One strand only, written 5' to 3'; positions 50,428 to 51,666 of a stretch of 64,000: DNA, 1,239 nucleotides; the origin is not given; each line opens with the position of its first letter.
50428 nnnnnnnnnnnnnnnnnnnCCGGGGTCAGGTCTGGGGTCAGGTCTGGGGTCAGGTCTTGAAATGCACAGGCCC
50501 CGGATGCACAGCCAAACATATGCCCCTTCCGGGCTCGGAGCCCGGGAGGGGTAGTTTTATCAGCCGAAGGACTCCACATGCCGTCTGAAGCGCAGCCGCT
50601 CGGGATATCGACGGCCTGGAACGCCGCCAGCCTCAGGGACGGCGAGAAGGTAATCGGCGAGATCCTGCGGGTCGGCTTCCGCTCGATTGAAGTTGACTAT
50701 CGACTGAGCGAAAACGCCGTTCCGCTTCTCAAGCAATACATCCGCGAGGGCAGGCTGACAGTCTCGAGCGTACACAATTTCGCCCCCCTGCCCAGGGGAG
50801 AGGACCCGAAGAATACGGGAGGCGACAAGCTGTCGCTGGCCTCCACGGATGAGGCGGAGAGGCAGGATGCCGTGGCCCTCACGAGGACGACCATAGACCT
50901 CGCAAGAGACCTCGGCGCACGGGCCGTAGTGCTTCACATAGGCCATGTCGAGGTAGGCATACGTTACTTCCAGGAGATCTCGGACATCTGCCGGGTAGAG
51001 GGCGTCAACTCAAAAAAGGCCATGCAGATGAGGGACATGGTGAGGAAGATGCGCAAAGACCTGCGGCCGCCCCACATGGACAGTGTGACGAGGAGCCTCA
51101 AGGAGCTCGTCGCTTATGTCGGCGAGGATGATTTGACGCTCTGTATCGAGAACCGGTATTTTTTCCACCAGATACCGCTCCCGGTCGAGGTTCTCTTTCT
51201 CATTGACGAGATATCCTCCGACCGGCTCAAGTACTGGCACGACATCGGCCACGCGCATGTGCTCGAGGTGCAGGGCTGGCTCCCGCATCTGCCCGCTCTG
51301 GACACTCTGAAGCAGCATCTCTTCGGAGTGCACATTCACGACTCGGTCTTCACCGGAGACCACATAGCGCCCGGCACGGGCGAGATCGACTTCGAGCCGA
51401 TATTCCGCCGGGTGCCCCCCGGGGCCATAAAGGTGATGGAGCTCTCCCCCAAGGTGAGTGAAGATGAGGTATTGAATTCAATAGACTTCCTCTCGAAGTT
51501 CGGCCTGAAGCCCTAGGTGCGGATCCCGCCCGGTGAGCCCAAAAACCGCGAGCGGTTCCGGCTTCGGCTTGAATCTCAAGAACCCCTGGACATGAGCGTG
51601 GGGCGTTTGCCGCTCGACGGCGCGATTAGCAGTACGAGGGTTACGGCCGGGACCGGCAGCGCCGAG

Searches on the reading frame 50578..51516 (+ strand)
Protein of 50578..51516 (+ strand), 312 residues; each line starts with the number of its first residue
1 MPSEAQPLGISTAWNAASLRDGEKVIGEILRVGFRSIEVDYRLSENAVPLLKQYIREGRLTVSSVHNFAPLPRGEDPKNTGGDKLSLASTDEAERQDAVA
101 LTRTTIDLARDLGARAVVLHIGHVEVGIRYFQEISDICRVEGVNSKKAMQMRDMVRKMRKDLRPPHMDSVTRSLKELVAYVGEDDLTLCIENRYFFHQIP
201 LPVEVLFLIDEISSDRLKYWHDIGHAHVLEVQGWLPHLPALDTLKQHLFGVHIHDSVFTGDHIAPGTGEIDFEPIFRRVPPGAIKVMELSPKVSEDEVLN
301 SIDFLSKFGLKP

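Call 27: search_protein_families(library=pfam, proteins=[window:50578-51516:+], max_evalue=0.00001)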
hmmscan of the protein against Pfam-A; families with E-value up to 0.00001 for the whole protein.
window:50578-51516:+ (312 aa): 1 family
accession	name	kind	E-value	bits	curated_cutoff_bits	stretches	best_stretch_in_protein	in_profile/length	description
PF01261.30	AP_endonuc_2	-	3e-24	86.5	31.1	1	30-279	5-216/249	Xylose isomerase-like TIM barrel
